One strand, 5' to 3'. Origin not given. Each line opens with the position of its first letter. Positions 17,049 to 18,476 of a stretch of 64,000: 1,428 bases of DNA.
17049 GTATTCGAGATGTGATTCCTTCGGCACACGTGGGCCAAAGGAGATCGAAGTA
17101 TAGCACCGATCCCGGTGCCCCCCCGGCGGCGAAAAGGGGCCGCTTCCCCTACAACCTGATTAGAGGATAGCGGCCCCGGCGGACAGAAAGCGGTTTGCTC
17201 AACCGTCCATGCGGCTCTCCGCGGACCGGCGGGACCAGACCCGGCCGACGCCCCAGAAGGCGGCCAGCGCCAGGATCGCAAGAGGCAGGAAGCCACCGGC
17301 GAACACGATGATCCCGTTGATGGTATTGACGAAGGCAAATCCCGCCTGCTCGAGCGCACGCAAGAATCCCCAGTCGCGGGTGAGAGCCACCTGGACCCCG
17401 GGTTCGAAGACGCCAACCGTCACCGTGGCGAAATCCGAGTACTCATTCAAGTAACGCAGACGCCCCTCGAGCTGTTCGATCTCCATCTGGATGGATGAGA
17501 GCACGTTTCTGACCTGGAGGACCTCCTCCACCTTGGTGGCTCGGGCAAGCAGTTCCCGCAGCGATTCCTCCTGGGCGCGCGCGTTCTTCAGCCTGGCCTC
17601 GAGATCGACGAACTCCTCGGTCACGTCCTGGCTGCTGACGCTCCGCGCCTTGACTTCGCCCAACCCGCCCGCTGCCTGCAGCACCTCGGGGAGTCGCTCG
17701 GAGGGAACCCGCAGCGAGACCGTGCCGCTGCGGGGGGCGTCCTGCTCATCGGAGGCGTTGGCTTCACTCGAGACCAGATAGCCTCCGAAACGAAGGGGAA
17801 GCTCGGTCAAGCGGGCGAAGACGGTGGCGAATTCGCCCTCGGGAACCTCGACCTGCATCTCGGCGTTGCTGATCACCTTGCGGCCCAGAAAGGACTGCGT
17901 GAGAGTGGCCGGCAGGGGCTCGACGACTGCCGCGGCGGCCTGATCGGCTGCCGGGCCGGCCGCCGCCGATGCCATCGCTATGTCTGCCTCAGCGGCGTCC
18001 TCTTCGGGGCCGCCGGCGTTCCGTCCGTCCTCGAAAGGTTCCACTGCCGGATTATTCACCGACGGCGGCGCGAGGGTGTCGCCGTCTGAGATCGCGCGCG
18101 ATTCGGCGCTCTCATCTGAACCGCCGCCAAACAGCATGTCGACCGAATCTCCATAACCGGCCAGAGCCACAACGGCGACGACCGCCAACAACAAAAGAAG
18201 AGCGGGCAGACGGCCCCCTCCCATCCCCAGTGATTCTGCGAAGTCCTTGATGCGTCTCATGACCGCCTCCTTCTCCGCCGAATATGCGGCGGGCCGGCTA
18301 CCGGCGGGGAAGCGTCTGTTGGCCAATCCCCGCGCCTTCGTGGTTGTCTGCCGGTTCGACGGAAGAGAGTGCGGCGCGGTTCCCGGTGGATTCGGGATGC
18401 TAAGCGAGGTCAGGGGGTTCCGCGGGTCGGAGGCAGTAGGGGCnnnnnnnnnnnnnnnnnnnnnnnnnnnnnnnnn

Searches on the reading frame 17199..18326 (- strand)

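Call 64: search_protein_families(library=pfam, proteins=[window:17199-18326:-], max_evalue=0.000001)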
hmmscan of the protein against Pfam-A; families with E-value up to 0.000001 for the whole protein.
window:17199-18326:- (375 aa): 1 family
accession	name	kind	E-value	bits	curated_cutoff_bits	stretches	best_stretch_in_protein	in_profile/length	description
PF14257.11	DUF4349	-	7.7e-58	195.8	27.7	1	149-361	1-212/213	Domain of unknown function (DUF4349)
